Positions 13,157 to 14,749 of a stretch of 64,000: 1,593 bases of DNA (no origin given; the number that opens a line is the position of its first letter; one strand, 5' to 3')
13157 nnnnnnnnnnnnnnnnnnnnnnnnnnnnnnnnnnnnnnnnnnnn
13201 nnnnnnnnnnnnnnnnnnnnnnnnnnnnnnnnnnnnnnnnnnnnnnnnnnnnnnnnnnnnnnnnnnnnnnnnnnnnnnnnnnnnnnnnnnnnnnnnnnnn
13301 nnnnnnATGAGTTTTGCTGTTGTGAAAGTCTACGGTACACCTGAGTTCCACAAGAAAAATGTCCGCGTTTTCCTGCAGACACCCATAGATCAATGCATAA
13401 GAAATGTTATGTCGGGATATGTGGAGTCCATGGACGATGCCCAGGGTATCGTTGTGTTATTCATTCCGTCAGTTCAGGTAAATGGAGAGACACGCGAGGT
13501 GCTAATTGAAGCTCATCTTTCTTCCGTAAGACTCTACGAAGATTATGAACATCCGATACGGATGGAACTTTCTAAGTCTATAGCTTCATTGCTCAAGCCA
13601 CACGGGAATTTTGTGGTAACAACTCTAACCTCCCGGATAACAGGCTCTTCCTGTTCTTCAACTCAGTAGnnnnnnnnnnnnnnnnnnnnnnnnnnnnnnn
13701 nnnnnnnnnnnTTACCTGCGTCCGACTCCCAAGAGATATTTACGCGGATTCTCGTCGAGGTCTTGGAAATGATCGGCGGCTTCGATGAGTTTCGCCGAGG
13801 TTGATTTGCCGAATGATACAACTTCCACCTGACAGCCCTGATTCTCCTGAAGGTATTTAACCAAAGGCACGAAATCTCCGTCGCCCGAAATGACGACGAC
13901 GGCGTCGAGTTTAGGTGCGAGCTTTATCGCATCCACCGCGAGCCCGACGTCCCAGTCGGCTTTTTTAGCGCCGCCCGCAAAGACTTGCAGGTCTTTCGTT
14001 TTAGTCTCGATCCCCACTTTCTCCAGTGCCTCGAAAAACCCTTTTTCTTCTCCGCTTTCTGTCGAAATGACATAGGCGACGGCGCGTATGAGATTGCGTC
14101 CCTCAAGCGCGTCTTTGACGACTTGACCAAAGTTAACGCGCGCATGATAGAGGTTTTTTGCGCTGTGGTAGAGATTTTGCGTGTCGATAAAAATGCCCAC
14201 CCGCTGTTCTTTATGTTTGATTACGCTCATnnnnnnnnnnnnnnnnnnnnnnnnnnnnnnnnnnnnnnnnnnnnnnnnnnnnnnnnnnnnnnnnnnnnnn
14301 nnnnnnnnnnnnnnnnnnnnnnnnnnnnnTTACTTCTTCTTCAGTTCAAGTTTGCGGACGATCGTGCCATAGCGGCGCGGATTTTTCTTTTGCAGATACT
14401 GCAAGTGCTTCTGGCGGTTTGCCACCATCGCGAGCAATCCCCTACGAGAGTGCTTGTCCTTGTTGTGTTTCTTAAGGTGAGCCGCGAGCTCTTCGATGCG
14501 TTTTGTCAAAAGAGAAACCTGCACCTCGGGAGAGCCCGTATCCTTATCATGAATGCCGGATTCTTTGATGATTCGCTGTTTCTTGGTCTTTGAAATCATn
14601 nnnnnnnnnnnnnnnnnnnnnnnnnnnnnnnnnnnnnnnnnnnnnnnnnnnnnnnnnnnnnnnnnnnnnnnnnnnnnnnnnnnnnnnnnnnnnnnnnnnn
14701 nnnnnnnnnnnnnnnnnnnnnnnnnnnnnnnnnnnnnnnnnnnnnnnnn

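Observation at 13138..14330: The rpsO-pnp operon is split by an NYN/LabA-like RNase-fold gene and a convergent AT-rich orphan sharing a perfect bidirectional terminator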

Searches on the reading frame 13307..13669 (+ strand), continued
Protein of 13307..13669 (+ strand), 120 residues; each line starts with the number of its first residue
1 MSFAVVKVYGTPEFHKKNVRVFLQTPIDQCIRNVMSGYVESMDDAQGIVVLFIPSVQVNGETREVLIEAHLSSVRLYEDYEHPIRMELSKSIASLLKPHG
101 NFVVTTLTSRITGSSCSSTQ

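Call 89: search_dna_similar(query=window:13307-13669:+, collection=plasmids, mode=protein, max_evalue=0.01, max_rows=5)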
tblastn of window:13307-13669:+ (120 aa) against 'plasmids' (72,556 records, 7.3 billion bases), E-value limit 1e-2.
No match.

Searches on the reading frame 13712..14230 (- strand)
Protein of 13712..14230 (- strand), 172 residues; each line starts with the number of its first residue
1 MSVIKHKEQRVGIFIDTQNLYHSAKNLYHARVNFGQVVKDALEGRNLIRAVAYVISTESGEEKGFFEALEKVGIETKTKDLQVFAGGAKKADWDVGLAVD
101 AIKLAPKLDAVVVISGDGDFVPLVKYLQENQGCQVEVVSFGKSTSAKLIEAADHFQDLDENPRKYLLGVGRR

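Call 3: search_protein_families(library=pfam, proteins=[window:13712-14230:-], max_evalue=0.1)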
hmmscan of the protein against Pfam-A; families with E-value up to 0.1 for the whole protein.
window:13712-14230:- (172 aa): 3 families
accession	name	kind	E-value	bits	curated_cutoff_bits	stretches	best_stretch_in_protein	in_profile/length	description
PF01936.24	NYN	-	6.5e-37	127.7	24.2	1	10-159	1-145/145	NYN domain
PF18475.7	PIN7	-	0.052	14.6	34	1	62-130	34-102/103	PIN domain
PF02572.21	CobA_CobO_BtuR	-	0.099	13.3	25.7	0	122-165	118-160/172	ATP:corrinoid adenosyltransferase BtuR/CobO/CobP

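Call 4: search_protein_families(library=ncbifam, proteins=[window:13712-14230:-], max_evalue=0.1)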
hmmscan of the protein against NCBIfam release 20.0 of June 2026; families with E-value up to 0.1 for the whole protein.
window:13712-14230:- (172 aa): 1 family
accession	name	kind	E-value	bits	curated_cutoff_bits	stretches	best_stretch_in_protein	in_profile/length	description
TIGR00288.1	TIGR00288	hypoth_equivalog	8e-06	25.8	178.45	1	84-160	80-157/160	TIGR00288 family NYN domain-containing protein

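Call 9: find_homologous_proteins(query=window:13712-14230:-, max_evalue=1e-10)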
Query window:13712-14230:- (172 aa): 8000 proteins with E <= 1e-10 among 8000 candidates; the best 120 are listed.
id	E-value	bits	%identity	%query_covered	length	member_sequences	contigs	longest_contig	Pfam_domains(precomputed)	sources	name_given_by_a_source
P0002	1.5e-106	371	100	100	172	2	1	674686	PF01936.25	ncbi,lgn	-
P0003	9.4e-100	349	91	100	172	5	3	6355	PF01936.25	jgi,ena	-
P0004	1.2e-98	346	88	100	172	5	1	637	PF01936.25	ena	-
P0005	3.2e-98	344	91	100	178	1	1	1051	PF01936.25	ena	-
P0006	6.5e-98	343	91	100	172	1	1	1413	PF01936.25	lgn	-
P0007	2.4e-97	341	90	100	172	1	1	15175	PF01936.25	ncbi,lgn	-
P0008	3.1e-97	341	88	100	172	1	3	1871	PF01936.25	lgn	-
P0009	6.2e-97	340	87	100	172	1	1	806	PF01936.25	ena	-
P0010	6.5e-97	340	87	100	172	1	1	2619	PF01936.25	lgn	-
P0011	1.3e-96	339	88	100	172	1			PF01936.25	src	-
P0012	2.1e-96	338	87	100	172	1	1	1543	PF01936.25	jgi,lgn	jgi:uncharacterized LabA/DUF88 family protein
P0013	2.2e-96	338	89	100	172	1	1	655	PF01936.25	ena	-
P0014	2.9e-96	338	88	100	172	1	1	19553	PF01936.25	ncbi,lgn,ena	-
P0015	3.1e-95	334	87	100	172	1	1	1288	PF01936.25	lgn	-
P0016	5.2e-95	334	90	99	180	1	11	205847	PF01936.25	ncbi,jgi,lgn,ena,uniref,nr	ncbi:MAG: hypothetical protein A2664_01150 [Candidatus Taylorbacteria bacterium RIFCSPHIGHO2_01_FULL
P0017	1.0e-94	333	87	100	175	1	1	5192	PF01936.25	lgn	-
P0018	3.4e-94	331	87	100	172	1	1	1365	PF01936.25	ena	-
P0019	6.0e-94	330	87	100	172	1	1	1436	PF01936.25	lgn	-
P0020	6.9e-94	330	85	100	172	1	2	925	PF01936.25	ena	-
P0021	7.6e-94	330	88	99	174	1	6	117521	PF01936.25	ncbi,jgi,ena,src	ncbi:MAG TPA: NYN domain-containing protein [Candidatus Paceibacterota bacterium]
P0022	1.9e-93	329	85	100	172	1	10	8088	PF01936.25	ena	-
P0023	2.1e-93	329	86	100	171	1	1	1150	PF01936.25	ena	-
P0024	2.3e-93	328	85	100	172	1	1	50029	PF01936.25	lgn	-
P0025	2.6e-93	328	87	100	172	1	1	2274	PF01936.25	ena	-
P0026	3.7e-93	328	85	100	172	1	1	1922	PF01936.25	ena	-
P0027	4.6e-93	327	84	100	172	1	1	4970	PF01936.25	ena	-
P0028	6.9e-93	327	85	100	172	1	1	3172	PF01936.25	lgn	-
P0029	9.3e-93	326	85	100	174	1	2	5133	PF01936.25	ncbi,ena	-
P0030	9.9e-93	326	84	100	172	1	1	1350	PF01936.25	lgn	-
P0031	1.4e-92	326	86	98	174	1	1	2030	PF01936.25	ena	-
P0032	1.4e-92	326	86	100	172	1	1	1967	PF01936.25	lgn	-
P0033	1.9e-92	325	84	100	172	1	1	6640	PF01936.25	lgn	-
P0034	2.4e-92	325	84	99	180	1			PF01936.25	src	-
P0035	2.7e-92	325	88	99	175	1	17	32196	PF01936.25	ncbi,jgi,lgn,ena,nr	ncbi:MAG: hypothetical protein UX94_C0003G0015 [Parcubacteria group bacterium GW2011_GWA2_47_21]|nr:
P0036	3.5e-92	325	84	100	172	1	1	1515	PF01936.25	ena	-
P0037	4.2e-92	324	82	100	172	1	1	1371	PF01936.25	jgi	jgi:uncharacterized LabA/DUF88 family protein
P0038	4.5e-92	324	87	99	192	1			PF01936.25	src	-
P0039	7.2e-92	324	86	100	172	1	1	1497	PF01936.25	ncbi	-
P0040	1.1e-91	323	85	99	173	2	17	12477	PF01936.25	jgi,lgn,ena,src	-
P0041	1.1e-91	323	83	100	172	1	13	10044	PF01936.25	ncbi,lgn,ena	ncbi:MAG: NYN domain-containing protein [Patescibacteria group bacterium]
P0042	1.3e-91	323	84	100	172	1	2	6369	PF01936.25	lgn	-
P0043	1.5e-91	322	85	99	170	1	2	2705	PF01936.25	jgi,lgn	jgi:uncharacterized LabA/DUF88 family protein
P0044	1.7e-91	322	84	100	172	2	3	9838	PF01936.25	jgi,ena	-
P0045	1.8e-91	322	85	100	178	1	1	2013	PF01936.25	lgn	-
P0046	2.1e-91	322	87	100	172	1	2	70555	PF01936.25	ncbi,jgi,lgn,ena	-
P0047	2.5e-91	322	84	100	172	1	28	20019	PF01936.25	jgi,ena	-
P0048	3.4e-91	321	84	100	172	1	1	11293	PF01936.25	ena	-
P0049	3.7e-91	321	85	99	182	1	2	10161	PF01936.25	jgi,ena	jgi:uncharacterized LabA/DUF88 family protein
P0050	3.9e-91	321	85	98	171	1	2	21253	PF01936.25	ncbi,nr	ncbi:MAG: NYN domain-containing protein [Candidatus Taylorbacteria bacterium]|nr:NYN domain-containi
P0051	3.9e-91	321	84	100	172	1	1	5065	PF01936.25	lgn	-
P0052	6.3e-91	320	83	100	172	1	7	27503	PF01936.25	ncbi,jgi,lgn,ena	ncbi:MAG TPA: NYN domain-containing protein [Candidatus Paceibacterota bacterium]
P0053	7.6e-91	320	86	100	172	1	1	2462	PF01936.25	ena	-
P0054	8.9e-91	320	83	100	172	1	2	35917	PF01936.25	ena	-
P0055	9.3e-91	320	86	98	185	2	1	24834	PF01936.25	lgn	-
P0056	1.0e-90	320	84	98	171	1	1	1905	PF01936.25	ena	-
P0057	1.0e-90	320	83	100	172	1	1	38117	PF01936.25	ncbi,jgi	ncbi:MAG: NYN domain-containing protein [Candidatus Paceibacterota bacterium]|jgi:uncharacterized La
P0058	1.2e-90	320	83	100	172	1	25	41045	PF01936.25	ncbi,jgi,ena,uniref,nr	ncbi:MAG: hypothetical protein A3D52_02285 [Candidatus Taylorbacteria bacterium RIFCSPHIGHO2_02_FULL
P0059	1.2e-90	320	83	100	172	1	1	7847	PF01936.25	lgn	-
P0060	1.3e-90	319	85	99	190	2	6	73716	PF01936.25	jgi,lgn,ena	-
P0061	1.5e-90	319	86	100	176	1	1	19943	PF01936.25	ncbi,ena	-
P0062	1.8e-90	319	85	100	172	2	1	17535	PF01936.25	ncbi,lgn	-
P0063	2.4e-90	319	84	99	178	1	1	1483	PF01936.25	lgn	-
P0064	2.5e-90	319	85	98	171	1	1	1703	PF01936.25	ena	-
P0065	2.5e-90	319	85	100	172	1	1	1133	PF01936.25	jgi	jgi:uncharacterized LabA/DUF88 family protein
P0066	2.5e-90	319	84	100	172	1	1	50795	PF01936.25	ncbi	-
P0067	3.1e-90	318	84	100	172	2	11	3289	PF01936.25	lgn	-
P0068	3.2e-90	318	83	100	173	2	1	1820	PF01936.25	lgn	-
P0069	3.2e-90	318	83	100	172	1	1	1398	PF01936.25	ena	-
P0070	3.4e-90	318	83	100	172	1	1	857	PF01936.25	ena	-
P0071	3.6e-90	318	83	98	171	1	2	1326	PF01936.25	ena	-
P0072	3.7e-90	318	83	100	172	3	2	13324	PF01936.25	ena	-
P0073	4.1e-90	318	84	99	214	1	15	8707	PF01936.25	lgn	-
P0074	4.1e-90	318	83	100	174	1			PF01936.25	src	-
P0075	4.7e-90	318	85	98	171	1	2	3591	PF01936.25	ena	-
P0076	5.9e-90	317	84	99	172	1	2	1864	PF01936.25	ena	-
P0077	6.0e-90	317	82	100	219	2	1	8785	PF01936.25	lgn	-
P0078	6.1e-90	317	82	100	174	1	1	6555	PF01936.25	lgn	-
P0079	6.1e-90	317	84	100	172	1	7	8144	PF01936.25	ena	-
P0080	6.1e-90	317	84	100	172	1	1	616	PF01936.25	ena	-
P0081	6.2e-90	317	84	100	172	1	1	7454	PF01936.25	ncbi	-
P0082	6.8e-90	317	84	99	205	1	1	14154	PF01936.25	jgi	jgi:uncharacterized LabA/DUF88 family protein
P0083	7.9e-90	317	86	98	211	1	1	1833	PF01936.25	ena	-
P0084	8.8e-90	317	85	99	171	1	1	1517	PF01936.25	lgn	-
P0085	9.2e-90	317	85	98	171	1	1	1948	PF01936.25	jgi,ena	-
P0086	9.6e-90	317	83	100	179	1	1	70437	PF01936.25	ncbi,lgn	-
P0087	1.0e-89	317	84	100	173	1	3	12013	PF01936.25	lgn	-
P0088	1.1e-89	316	86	98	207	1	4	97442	PF01936.25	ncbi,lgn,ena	-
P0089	1.2e-89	316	83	100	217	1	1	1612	PF01936.25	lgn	-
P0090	1.3e-89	316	84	97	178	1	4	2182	PF01936.25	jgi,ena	-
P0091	1.3e-89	316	84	99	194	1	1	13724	PF01936.25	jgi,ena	-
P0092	1.4e-89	316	84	99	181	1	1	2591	PF01936.25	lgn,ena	-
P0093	1.4e-89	316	83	100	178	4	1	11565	PF01936.25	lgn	-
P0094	1.4e-89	316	82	100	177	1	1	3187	PF01936.25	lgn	-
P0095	1.4e-89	316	84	100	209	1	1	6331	PF01936.25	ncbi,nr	ncbi:NYN domain-containing protein [Patescibacteria group bacterium]|nr:MAG: NYN domain-containing p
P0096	1.4e-89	316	85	98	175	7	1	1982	PF01936.25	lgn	-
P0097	1.6e-89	316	86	98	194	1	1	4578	PF01936.25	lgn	-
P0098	1.7e-89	316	84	100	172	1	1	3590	PF01936.25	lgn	-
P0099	1.8e-89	316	84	99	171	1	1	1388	PF01936.25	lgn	-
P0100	1.8e-89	316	84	98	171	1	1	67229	PF01936.25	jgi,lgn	jgi:uncharacterized LabA/DUF88 family protein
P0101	2.1e-89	316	83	97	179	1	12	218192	PF01936.25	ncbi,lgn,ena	ncbi:MAG: NYN domain-containing protein [Patescibacteria group bacterium]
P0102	2.1e-89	315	84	97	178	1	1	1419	PF01936.25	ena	-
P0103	2.2e-89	315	80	99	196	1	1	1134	PF01936.25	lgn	-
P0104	2.3e-89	315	86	97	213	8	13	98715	PF01936.25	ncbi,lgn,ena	-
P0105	2.3e-89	315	83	100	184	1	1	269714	PF01936.25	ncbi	-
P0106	2.5e-89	315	83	98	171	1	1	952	PF01936.25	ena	-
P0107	2.6e-89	315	84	99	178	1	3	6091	PF01936.25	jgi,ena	-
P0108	2.6e-89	315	84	97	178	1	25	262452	PF01936.25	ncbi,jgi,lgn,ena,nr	ncbi:MAG: hypothetical protein UT90_C0006G0054 [Parcubacteria group bacterium GW2011_GWA1_40_21]|nr:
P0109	2.6e-89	315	84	97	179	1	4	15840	PF01936.25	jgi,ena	-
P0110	2.8e-89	315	85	97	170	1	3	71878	PF01936.25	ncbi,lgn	-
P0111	3.5e-89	315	83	98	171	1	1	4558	PF01936.25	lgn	-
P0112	3.5e-89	315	84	97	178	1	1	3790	PF01936.25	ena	-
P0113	3.6e-89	315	84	98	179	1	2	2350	PF01936.25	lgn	-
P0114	3.6e-89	315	83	99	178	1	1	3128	PF01936.25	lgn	-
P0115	3.8e-89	315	84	98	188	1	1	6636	PF01936.25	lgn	-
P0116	3.9e-89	315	84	98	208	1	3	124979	PF01936.25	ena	-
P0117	4.1e-89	315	81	100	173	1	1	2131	PF01936.25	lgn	-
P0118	4.2e-89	315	82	100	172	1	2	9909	PF01936.25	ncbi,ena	-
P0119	4.3e-89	315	84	97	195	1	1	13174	PF01936.25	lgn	-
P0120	4.5e-89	314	81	100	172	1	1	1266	PF01936.25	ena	-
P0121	4.7e-89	314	81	99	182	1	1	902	PF01936.25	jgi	jgi:uncharacterized LabA/DUF88 family protein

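Call 11: find_related_loci(query=window:13712-14230:-, collection=genome_contigs, flank=6000)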
Query window:13712-14230:- (172 aa) in genome_contigs; peptide patterns used: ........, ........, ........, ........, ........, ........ (x = any residue, [..] = any of these).
599 stretches matched a pattern (row limit reached: there are more); 548 encode a relative of the query (tblastn E <= 1e-3); the best 80 are kept; 80 distinct loci.
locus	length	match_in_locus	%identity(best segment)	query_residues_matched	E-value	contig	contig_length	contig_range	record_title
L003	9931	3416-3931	90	1-172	2e-104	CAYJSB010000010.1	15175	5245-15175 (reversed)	MAG TPA_asm: uncultured Candidatus Saccharibacteria bacterium isolate ERP125453_co1_310 genome assembly, contig: NODE_40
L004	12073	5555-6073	84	1-171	9e-96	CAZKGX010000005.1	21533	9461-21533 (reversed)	MAG TPA_asm: uncultured Candidatus Saccharibacteria bacterium isolate SRP278252_co1_746 genome assembly, contig: NODE_40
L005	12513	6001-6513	84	1-171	1e-95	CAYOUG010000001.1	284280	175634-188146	MAG TPA_asm: uncultured Candidatus Saccharibacteria bacterium isolate SRP278252_co2_18 genome assembly, contig: NODE_23_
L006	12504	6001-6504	81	1-168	3e-95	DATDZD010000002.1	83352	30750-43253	MAG TPA_asm: Candidatus Paceibacterota bacterium isolate SMAG_U8183 k141_319834, whole genome shotgun sequence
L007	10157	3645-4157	82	1-171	7e-95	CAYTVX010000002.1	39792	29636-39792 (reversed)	MAG TPA_asm: uncultured Candidatus Saccharibacteria bacterium isolate SRP286056_co1_301 genome assembly, contig: NODE_10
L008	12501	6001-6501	84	1-167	6e-95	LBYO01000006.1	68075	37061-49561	MAG: Parcubacteria group bacterium GW2011_GWA1_40_21 UT90_C0006, whole genome shotgun sequence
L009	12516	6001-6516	81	1-172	4e-95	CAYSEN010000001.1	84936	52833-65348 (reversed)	MAG TPA_asm: uncultured Candidatus Saccharibacteria bacterium isolate SRP342105_co1_265 genome assembly, contig: NODE_34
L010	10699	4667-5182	78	1-172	6e-95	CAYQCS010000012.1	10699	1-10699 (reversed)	MAG TPA_asm: uncultured Candidatus Saccharibacteria bacterium isolate SRP135725_co1_650 genome assembly, contig: NODE_87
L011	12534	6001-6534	81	1-172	4e-95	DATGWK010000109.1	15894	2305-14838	MAG TPA_asm: Candidatus Nanoarchaeia archaeon isolate SMAG_U10580 k141_319919, whole genome shotgun sequence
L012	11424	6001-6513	82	1-171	8e-95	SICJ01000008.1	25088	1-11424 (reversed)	MAG: Candidatus Parcubacteria bacterium isolate Baikal-deep-G202 BACOMB-C9207, whole genome shotgun sequence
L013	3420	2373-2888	80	1-172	2e-95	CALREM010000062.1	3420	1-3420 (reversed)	MAG: Candidatus Nomurabacteria bacterium isolate TrH-25oct19-38 genome assembly, contig: TrH-25oct19-C64304, whole genom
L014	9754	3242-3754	84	1-171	1e-94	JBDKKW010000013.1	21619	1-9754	MAG: Candidatus Parcubacteria bacterium isolate hopbrook_2019_sw_WHONDRS-S19S_0012_A_bin.19 scaffold_0000076, whole geno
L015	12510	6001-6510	79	1-170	4e-94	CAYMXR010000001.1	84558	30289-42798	MAG TPA_asm: uncultured Candidatus Saccharibacteria bacterium isolate SRP285395_co1_44 genome assembly, contig: NODE_285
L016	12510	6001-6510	83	1-170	3e-94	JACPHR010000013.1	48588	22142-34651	MAG: Candidatus Taylorbacteria bacterium isolate NC_groundwater_419_Ag_B-0.1um_49_17 GD18-4_B1_scaffold_508035, whole ge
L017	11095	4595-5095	80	1-167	4e-94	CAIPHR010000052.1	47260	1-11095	uncultured bacterium isolate MJ-2014_bin-1666 genome assembly, contig: bin-1666:52/95, whole genome shotgun sequence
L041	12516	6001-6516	76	1-172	2e-91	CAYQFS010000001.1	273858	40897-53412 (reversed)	MAG TPA_asm: uncultured Candidatus Saccharibacteria bacterium isolate SRP298887_co1_199 genome assembly, contig: NODE_8_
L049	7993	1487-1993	78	1-169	6e-91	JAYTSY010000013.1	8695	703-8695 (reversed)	MAG: bacterium isolate GFS_5288 GFS_5288_12, whole genome shotgun sequence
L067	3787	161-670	78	1-170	1e-89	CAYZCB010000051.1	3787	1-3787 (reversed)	MAG TPA_asm: uncultured Candidatus Saccharibacteria bacterium isolate binchicken_co241_367 genome assembly, contig: NODE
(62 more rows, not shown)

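Call 16: search_solved_structures(query=window:13712-14230:-, max_evalue=0.01, show_alignments=2)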
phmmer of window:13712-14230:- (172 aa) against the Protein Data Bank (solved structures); distinct sequences matched with E-value up to 0.01: 1.
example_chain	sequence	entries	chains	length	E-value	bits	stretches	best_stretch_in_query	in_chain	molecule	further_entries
2qip_A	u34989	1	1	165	4.6e-28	101.4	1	6-160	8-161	Protein of unknown function VPA0982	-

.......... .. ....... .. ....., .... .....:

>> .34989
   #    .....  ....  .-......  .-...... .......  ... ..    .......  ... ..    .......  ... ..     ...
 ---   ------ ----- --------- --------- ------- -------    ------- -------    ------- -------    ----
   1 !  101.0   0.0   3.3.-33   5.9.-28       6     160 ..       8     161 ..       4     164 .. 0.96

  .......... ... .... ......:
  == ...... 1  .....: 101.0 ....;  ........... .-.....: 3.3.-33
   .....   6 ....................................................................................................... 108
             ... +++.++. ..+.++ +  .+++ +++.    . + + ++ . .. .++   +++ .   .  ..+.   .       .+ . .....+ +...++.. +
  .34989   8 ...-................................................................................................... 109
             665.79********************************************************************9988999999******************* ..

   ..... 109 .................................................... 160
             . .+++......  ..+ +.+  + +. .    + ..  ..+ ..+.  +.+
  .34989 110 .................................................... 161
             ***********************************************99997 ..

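Call 22: search_protein_families(library=pfam, proteins=[L003:4037-4408:-, L014:3943-4377:-, L011:6652-6951:-, L041:6673-6918:-, L049:2181-2534:-, L067:662-949:-], max_evalue=1)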
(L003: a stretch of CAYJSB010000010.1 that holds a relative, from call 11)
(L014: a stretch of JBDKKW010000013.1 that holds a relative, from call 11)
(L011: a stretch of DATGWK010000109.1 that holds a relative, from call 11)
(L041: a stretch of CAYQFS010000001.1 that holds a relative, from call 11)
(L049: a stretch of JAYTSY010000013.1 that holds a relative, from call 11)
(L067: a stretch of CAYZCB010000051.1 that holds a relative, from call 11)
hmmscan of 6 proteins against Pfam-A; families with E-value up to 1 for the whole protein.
L003:4037-4408:- (123 aa): 0 families

L014:3943-4377:- (144 aa): 4 families
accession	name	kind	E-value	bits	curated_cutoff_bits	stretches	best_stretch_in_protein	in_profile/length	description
PF23546.1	Zn_ribbon_TOP3B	-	0.14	12.3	27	0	103-111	8-16/40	DNA topoisomerase 3-beta zinc ribbon domain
PF23548.1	Zn_ribbon_FGT1_2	-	0.27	11.3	27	1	53-61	19-27/35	FORGETTER1 second zinc ribbon domain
PF05129.18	Zn_ribbon_Elf1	-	0.51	10.9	29.8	0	98-114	43-59/79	Transcription elongation factor Elf1 like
PF12760.12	Zn_ribbon_IS1595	-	0.6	10.6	25.4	0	53-62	17-26/46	Transposase zinc-ribbon domain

L011:6652-6951:- (99 aa): 0 families

L041:6673-6918:- (81 aa): 0 families

L049:2181-2534:- (117 aa): 0 families

L067:662-949:- (95 aa): 0 families

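Call 71: search_protein_families(library=padloc, proteins=[window:13712-14230:-], max_evalue=0.1)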
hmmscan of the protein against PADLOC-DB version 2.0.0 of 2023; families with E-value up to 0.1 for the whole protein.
window:13712-14230:- (172 aa): 2 families
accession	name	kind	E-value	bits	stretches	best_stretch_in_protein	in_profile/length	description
PDLC01154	NYN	-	1e-12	46.1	1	53-160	191-297/310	"LabA-like protein, NYN family nuclease"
PDLC04163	HEC-09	-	1.6e-05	22.7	1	91-155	104-171/203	-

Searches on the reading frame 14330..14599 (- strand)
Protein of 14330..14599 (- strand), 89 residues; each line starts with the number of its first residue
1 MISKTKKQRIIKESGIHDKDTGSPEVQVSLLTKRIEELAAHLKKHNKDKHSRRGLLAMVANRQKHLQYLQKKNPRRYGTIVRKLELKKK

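Call 3: search_protein_families(library=pfam, proteins=[window:14330-14599:-], max_evalue=0.1)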
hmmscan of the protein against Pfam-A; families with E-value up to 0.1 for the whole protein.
window:14330-14599:- (89 aa): 3 families
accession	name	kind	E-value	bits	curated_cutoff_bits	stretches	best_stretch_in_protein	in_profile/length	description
PF00312.27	Ribosomal_S15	-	6.6e-31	106.8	31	1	7-86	1-80/81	Ribosomal protein S15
PF04778.17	LMP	-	0.0016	18.8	26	1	14-88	32-106/158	LMP repeated region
PF12631.12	MnmE_helical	-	0.043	14.4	40.1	1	3-71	83-158/211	MnmE helical domain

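Call 4: search_protein_families(library=ncbifam, proteins=[window:14330-14599:-], max_evalue=0.1)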
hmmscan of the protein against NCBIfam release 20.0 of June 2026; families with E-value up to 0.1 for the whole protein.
window:14330-14599:- (89 aa): 2 families
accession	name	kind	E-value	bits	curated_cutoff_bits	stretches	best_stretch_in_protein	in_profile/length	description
TIGR00952.1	S15_bact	equivalog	9.5e-32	109.2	63.65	1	4-88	2-86/86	30S ribosomal protein S15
NF006331.0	PRK08561.1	equivalog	6.1e-05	22.8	154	1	5-72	69-132/152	30S ribosomal protein S15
